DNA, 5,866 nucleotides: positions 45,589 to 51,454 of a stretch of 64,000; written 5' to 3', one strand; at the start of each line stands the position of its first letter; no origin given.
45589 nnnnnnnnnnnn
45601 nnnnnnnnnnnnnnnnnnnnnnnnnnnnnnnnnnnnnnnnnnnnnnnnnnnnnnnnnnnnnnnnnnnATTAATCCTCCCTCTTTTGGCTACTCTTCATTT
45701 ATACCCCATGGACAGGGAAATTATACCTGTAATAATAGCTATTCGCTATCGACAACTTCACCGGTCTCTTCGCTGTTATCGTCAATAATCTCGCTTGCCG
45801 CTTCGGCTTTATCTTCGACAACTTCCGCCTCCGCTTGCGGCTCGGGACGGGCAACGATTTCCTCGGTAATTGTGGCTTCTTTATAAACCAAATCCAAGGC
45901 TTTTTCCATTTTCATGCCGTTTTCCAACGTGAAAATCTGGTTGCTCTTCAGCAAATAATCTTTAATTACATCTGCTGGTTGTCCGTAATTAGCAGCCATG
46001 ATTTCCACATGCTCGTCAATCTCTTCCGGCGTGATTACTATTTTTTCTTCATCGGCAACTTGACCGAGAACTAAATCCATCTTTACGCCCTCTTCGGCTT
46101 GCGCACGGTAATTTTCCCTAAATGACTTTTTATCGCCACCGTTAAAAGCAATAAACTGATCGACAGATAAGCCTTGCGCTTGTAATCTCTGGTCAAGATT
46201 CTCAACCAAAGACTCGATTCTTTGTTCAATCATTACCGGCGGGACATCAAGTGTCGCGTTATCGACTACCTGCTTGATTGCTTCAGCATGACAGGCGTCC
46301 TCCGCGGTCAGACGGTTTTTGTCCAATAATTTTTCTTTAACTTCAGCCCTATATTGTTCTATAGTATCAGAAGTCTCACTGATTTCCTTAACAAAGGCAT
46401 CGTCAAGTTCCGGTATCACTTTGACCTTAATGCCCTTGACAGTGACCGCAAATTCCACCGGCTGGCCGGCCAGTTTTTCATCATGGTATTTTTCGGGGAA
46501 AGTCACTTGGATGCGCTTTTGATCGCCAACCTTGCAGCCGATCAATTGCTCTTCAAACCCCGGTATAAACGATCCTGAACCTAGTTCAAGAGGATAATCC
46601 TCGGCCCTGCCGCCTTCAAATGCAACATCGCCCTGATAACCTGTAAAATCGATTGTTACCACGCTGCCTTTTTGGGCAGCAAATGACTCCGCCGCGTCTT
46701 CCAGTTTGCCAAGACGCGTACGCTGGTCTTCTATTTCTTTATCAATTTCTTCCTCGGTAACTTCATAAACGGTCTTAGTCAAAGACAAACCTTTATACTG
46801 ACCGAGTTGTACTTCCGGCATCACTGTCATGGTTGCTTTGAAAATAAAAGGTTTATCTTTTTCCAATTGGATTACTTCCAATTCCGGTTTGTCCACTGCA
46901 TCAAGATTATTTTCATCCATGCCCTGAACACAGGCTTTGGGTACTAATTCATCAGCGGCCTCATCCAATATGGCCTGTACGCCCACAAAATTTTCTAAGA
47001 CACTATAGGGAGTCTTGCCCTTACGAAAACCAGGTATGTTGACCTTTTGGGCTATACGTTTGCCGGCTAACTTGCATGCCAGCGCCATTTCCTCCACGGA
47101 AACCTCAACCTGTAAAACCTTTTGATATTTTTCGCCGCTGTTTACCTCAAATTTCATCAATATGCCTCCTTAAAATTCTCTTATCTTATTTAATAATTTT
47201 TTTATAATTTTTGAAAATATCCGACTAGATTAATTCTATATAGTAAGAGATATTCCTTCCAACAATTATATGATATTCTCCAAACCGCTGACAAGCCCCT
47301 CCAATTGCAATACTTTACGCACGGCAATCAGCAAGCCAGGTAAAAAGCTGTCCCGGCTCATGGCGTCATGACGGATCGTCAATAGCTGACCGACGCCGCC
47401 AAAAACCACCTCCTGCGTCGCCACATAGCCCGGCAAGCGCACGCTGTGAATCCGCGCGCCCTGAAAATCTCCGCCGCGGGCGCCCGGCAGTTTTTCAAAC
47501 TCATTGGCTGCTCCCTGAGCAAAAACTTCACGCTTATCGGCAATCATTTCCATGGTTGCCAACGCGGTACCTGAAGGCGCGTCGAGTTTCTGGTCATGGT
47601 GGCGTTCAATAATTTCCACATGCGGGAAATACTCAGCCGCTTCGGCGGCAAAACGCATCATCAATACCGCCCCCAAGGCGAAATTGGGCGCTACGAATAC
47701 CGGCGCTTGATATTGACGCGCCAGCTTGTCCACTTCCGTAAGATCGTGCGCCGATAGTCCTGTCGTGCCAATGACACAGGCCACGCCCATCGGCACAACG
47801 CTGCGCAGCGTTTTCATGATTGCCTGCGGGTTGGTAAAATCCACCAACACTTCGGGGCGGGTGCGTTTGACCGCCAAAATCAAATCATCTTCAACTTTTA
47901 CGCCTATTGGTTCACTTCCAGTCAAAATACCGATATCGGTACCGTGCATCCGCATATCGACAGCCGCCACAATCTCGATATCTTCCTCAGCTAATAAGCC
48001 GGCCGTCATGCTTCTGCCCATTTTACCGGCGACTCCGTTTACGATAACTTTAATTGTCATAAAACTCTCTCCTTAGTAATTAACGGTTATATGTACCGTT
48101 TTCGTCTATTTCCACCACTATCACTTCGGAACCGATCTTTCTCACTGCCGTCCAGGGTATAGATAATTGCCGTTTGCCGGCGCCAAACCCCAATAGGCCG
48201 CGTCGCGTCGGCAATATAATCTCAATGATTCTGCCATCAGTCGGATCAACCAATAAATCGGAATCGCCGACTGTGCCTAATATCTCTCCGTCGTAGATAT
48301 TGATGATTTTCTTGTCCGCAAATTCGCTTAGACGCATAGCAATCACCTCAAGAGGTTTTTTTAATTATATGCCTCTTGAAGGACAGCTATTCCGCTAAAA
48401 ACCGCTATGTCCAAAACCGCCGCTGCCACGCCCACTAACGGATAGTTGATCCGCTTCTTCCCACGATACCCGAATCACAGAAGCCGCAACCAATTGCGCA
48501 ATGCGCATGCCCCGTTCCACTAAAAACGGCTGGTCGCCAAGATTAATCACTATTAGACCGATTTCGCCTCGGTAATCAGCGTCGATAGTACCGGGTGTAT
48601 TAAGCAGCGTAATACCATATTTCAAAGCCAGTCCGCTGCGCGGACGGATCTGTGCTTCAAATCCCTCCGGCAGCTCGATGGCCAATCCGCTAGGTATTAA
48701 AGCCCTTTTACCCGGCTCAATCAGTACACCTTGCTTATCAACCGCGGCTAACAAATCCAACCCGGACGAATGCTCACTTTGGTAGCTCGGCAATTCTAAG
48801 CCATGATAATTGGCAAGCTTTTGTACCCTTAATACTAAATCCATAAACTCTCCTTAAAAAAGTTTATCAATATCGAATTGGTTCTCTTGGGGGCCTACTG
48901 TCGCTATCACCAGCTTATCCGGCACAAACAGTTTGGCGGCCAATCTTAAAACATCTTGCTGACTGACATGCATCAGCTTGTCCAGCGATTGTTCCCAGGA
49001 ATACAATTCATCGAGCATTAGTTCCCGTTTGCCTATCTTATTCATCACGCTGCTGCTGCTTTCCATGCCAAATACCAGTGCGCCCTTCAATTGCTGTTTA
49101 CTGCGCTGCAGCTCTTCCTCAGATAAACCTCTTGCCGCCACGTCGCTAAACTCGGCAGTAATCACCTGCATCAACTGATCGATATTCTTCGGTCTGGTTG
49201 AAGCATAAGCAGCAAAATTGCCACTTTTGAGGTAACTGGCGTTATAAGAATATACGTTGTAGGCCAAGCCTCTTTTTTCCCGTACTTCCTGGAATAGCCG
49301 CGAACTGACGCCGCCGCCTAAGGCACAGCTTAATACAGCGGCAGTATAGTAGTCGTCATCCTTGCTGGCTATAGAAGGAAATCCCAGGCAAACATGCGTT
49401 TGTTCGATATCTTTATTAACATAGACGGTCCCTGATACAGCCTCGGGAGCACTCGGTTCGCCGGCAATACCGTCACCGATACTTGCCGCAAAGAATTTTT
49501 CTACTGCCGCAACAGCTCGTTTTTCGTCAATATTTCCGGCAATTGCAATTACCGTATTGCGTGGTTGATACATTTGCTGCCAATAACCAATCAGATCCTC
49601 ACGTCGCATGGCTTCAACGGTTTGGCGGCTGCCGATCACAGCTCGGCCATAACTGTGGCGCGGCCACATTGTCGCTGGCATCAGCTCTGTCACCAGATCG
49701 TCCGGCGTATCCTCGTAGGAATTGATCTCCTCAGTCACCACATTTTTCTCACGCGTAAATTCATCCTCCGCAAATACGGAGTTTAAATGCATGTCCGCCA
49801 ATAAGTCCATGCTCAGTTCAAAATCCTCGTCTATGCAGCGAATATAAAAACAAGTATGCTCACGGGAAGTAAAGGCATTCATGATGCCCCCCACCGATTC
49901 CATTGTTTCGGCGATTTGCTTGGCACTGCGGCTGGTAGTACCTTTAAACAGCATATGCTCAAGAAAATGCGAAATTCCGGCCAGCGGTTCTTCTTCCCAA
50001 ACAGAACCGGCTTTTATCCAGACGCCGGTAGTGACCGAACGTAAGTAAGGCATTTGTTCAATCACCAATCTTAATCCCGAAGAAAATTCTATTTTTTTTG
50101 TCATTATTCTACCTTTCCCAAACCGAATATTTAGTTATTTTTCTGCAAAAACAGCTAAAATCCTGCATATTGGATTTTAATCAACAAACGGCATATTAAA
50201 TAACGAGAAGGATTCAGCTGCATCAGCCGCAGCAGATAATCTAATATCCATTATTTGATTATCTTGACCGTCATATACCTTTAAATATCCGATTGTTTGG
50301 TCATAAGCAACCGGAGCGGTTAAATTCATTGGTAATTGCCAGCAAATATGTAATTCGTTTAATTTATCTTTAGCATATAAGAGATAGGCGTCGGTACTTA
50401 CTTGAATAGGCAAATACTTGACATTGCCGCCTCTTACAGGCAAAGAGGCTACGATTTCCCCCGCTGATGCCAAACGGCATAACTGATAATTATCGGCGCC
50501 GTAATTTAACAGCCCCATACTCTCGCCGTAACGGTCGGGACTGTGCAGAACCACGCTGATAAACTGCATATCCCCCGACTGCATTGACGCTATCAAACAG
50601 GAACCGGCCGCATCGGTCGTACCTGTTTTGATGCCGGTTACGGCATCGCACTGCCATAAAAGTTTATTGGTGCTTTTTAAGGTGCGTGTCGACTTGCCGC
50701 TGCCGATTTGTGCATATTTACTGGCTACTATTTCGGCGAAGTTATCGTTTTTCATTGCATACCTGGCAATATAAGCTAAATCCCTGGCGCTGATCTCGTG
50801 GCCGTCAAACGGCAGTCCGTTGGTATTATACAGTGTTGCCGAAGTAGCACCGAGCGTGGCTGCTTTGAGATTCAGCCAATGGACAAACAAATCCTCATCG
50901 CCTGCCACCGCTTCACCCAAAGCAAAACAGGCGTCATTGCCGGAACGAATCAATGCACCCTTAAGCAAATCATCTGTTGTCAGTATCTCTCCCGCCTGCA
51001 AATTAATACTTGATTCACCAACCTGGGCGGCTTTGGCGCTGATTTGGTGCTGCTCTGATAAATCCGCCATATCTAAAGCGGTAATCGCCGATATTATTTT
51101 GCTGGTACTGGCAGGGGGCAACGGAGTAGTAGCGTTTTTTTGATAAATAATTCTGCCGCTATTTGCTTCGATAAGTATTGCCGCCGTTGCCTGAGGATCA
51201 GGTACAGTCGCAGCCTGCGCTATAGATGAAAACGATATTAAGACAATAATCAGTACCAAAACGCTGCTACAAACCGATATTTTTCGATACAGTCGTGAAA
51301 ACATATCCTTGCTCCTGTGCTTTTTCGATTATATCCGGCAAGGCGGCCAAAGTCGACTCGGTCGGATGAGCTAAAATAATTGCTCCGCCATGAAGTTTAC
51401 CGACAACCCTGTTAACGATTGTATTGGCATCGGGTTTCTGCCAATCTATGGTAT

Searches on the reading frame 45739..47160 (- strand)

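Call 89: search_protein_families(library=pfam, proteins=[window:45739-47160:-], max_evalue=0.00001)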
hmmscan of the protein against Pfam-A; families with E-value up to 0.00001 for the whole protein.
window:45739-47160:- (473 aa): 3 families
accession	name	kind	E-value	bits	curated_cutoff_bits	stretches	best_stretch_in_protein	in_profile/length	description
PF05697.18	Trigger_N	-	1.2e-38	133.1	22.2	1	2-145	1-143/144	Bacterial trigger factor protein (TF)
PF05698.19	Trigger_C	-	4.4e-36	124.8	22.7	1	266-425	1-160/162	Bacterial trigger factor protein (TF) C-terminus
PF00254.34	FKBP_C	-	1.1e-16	61.4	21.1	1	162-241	5-93/94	FKBP-type peptidyl-prolyl cis-trans isomerase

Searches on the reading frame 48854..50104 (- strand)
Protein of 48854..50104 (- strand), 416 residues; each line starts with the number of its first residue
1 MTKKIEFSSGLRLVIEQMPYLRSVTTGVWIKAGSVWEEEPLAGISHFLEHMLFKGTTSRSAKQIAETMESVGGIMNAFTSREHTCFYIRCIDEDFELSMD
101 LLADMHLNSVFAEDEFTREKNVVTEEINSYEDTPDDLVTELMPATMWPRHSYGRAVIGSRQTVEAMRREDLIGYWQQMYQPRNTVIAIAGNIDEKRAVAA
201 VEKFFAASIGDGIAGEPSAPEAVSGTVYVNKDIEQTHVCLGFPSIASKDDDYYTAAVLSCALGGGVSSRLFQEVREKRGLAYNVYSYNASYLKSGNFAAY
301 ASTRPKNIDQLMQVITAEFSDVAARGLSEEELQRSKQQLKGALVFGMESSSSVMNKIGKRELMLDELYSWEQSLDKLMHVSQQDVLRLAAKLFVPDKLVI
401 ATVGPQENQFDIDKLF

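Call 89: search_protein_families(library=pfam, proteins=[window:48854-50104:-], max_evalue=0.00001)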
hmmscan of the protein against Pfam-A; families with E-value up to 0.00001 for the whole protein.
window:48854-50104:- (416 aa): 2 families
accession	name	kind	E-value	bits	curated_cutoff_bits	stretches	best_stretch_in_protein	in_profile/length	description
PF05193.26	Peptidase_M16_C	-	1.4e-43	149.3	23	1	167-339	3-181/181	Peptidase M16 inactive domain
PF00675.25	Peptidase_M16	-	2.8e-42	144.5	22.3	1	13-158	2-147/149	Insulinase (Peptidase family M16)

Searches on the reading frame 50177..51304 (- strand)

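Call 89: search_protein_families(library=pfam, proteins=[window:50177-51304:-], max_evalue=0.00001)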
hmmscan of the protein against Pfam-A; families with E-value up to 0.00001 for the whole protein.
window:50177-51304:- (375 aa): 3 families
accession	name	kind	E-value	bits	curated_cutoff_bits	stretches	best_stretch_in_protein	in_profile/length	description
PF00768.25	Peptidase_S11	-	1.9e-51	175.3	27.6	1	30-255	3-237/239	D-alanyl-D-alanine carboxypeptidase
PF07943.18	PBP5_C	-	1.4e-09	38.5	21.2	1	273-352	1-79/91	Penicillin-binding protein 5, C-terminal domain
PF02113.21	Peptidase_S13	-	1.6e-07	30.9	22.8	1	28-97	5-74/444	D-Ala-D-Ala carboxypeptidase 3 (S13) family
